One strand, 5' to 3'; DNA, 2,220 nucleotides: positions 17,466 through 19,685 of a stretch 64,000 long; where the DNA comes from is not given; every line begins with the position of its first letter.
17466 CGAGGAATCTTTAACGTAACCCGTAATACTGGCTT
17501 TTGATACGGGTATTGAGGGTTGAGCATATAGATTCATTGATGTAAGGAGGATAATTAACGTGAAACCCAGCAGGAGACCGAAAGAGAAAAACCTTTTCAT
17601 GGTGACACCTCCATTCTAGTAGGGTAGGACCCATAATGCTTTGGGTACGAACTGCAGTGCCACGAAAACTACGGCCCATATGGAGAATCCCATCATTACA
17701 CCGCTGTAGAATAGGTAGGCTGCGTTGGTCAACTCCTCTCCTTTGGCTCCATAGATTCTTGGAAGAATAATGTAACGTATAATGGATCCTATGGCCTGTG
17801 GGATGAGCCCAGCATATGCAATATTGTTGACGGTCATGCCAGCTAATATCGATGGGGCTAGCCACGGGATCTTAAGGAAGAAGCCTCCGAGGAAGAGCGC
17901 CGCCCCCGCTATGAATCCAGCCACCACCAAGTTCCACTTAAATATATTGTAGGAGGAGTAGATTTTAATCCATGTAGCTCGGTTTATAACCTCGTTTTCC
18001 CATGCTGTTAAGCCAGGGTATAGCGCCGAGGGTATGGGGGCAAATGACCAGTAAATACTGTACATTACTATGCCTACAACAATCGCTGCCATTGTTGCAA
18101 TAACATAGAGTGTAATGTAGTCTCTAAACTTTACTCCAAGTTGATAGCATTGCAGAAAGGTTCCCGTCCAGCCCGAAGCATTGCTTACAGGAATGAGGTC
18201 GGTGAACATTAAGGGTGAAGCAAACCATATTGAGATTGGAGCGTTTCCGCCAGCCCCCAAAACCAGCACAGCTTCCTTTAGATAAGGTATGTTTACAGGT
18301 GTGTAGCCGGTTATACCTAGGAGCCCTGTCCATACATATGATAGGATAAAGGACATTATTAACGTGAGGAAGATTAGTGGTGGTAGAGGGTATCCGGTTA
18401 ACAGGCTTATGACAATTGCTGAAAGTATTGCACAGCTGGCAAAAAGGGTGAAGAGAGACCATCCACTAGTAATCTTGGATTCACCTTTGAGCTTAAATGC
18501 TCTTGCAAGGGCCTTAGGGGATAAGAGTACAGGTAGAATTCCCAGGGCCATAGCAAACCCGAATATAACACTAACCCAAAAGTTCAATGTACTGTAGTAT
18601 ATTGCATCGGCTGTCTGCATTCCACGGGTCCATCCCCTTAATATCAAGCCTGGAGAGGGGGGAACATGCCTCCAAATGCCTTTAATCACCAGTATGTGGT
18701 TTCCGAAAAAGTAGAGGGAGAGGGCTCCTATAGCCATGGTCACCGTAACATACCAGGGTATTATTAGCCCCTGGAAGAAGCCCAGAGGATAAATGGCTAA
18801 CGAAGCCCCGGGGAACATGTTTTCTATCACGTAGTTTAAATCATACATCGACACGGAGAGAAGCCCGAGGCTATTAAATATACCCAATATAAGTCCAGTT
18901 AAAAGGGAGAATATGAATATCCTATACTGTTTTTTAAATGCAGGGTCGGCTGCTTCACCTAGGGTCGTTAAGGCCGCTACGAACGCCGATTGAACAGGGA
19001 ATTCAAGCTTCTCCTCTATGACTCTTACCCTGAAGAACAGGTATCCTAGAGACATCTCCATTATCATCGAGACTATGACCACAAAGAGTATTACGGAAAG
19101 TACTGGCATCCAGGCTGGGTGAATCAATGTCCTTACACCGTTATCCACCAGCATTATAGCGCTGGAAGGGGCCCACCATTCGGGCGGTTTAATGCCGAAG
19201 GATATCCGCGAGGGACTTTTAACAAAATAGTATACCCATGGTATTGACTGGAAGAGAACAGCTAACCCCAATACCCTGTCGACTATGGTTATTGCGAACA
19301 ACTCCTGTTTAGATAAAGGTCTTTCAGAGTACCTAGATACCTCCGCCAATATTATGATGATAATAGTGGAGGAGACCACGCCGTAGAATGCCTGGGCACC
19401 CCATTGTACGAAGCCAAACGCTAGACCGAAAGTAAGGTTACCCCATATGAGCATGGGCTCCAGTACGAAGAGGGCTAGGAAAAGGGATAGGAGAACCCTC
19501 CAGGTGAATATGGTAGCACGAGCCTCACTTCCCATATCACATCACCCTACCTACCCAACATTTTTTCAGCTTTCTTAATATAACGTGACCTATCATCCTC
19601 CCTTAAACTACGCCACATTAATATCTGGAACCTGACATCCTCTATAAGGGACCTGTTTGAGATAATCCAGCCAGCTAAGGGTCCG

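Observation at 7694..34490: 27-kb one-strand array: three ATPase-less giant FtsX/MacB-type fusions, two ~16-TM paralogs and two anchored beta-sandwich paralogs woven into a Leloir/alpha-galactosidase locus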

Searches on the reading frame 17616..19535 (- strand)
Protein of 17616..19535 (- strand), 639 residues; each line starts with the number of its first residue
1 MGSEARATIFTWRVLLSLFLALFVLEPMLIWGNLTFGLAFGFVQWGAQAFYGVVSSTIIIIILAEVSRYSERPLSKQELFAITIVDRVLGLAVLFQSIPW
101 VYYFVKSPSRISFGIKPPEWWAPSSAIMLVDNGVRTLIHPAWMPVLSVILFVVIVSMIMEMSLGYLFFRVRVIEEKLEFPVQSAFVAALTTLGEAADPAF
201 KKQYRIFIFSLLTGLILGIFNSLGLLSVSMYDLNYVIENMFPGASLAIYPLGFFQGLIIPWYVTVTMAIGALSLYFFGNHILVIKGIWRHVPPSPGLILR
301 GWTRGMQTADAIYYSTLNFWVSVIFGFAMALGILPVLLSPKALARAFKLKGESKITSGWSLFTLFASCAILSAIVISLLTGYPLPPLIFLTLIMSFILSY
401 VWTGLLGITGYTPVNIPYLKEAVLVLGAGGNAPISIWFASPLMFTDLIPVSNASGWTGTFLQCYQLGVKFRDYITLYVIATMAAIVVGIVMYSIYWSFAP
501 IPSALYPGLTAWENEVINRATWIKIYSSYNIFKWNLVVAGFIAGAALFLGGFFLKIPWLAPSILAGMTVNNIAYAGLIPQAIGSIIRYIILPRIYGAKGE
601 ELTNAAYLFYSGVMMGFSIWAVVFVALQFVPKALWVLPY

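Call 4: search_protein_families(library=pfam, proteins=[window:17616-19535:-], max_evalue=0.01)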
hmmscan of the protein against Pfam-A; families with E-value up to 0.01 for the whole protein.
window:17616-19535:- (639 aa): 0 families

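Call 27: find_homologous_proteins(query=window:17616-19535:-)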
Query window:17616-19535:- (639 aa): 6 proteins with E <= 0.001 among 8000 candidates.
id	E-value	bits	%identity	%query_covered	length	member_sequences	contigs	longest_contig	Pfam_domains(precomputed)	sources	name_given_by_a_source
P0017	0.0e+0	1389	100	100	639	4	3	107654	-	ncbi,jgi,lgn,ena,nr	ncbi:MAG: hypothetical protein DRJ47_04815 [Thermoprotei archaeon]|nr:MAG: hypothetical protein DRJ4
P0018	5.0e-291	985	68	100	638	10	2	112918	-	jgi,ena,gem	-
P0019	6.3e-251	853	61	99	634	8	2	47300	-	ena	-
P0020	3.7e-242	824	60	99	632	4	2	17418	-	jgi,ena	-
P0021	5.9e-240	817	59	99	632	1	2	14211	-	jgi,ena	-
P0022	3.4e-30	124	26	98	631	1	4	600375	-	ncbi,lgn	-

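Call 29: find_encoding_contigs(protein=P0018, flank=10000, max_places=2)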
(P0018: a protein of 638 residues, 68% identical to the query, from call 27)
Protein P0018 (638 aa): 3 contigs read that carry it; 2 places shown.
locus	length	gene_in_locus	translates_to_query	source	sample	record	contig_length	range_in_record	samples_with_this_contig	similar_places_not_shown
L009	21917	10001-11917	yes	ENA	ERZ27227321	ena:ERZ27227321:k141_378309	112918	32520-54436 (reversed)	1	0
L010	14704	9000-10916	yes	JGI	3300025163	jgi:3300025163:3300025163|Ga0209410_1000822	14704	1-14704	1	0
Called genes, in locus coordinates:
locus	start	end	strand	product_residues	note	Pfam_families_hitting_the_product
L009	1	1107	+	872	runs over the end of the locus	PF02065:Melibiase, PF01055:Glyco_hydro_31_2nd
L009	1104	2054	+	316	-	PF00106:adh_short (weak), PF01073:3Beta_HSD, PF01370:Epimerase, PF02719:Polysacc_synt_2, PF04321:RmlD_sub_bind, PF07993:NAD_binding_4, PF13460:NAD_binding_10, PF16363:GDP_Man_Dehyd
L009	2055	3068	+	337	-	PF01087:GalP_UDP_transf, PF16285:DUF4931_N (faint), PF02744:GalP_UDP_tr_C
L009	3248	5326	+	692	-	PF20581:DUF6785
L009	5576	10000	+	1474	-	PF04389:Peptidase_M28, PF02687:FtsX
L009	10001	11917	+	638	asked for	-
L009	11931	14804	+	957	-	PF13620:CarboxypepD_reg (weak), PF02687:FtsX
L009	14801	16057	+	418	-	PF10509:GalKase_gal_bdg, PF00288:GHMP_kinases_N, PF08544:GHMP_kinases_C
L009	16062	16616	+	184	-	PF01380:SIS, PF13580:SIS_2 (weak)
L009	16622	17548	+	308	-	PF00294:PfkB, PF08543:Phos_pyr_kin (weak)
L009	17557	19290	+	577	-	-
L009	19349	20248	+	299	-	PF27344:MJECL34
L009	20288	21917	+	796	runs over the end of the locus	-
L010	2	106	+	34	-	?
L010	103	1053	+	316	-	PF00106:adh_short (weak), PF01073:3Beta_HSD, PF01370:Epimerase, PF02719:Polysacc_synt_2, PF04321:RmlD_sub_bind, PF07993:NAD_binding_4, PF13460:NAD_binding_10, PF16363:GDP_Man_Dehyd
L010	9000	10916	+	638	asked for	-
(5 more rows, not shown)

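Call 30: find_encoding_contigs(protein=P0022, flank=10000, max_places=3)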
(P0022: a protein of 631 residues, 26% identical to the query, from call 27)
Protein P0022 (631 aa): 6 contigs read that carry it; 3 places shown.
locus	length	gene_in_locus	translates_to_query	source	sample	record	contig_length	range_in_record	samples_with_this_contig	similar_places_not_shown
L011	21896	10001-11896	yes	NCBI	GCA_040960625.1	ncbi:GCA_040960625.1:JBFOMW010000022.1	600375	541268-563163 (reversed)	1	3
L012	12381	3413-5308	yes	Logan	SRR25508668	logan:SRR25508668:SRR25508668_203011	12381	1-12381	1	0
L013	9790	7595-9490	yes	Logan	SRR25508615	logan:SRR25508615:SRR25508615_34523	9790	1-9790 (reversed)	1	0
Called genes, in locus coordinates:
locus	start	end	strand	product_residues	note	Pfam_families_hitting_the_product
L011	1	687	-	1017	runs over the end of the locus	PF01074:Glyco_hydro_38N, PF09261:Alpha-mann_mid, PF07748:Glyco_hydro_38C, PF17677:Glyco_hydro38C2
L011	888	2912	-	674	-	PF01663:Phosphodiest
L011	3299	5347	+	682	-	-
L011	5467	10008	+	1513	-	PF04389:Peptidase_M28, PF12704:MacB_PCD, PF02687:FtsX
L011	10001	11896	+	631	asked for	-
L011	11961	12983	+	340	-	PF01663:Phosphodiest (weak), PF00884:Sulfatase (weak)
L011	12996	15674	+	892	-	PF01074:Glyco_hydro_38N, PF09261:Alpha-mann_mid, PF07748:Glyco_hydro_38C, PF17677:Glyco_hydro38C2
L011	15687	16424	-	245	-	PF01955:CbiZ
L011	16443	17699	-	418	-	PF12832:MFS_1_like (faint), PF07690:MFS_1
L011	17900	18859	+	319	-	PF01261:AP_endonuc_2, PF03786:UxuA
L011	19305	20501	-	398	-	PF00364:Biotin_lipoyl, PF02817:E3_binding, PF00198:2-oxoacid_dh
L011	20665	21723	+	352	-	PF08240:ADH_N, PF16912:Glu_dehyd_C, PF00107:ADH_zinc_N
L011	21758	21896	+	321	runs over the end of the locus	PF00294:PfkB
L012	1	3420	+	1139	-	?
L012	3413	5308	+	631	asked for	-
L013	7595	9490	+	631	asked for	-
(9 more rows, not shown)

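Call 48: search_protein_families(library=pfam, alignment_id=A4, max_evalue=0.01)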
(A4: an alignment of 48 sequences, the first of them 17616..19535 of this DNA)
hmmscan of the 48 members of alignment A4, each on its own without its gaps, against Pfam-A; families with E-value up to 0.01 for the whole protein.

A. member 1, window:17616-19535:- (639 aa): 0 families

B. families by the number of members that match (of 48 scanned): 1 family
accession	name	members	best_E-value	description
PF03169.20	OPT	16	7.1e-18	OPT oligopeptide transporter protein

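Call 49: search_solved_structures(query=A4, max_evalue=1)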
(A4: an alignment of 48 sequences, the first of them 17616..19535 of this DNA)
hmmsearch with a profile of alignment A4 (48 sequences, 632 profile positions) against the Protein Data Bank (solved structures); distinct sequences matched with E-value up to 1: 0.

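Call 52: search_protein_families(library=ncbifam, proteins=[window:17616-19535:-], max_evalue=0.01)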
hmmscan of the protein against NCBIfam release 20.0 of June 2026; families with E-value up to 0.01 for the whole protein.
window:17616-19535:- (639 aa): 0 families

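Call 55: search_protein_families(library=pfam, proteins=[L011:11958-12983:+], max_evalue=0.01)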
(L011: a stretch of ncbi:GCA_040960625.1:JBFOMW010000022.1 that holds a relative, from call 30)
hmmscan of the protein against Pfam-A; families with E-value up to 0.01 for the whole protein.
L011:11958-12983:+ (341 aa): 3 families
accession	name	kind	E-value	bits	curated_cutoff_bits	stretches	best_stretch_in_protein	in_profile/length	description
PF01663.27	Phosphodiest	-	2.2e-08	34.5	23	1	83-242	86-225/342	Type I phosphodiesterase / nucleotide pyrophosphatase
PF00884.28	Sulfatase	-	8.8e-07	29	25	1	196-240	201-245/301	Sulfatase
PF02995.22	DUF229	-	0.0059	15.8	25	1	192-245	297-350/496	Protein of unknown function (DUF229)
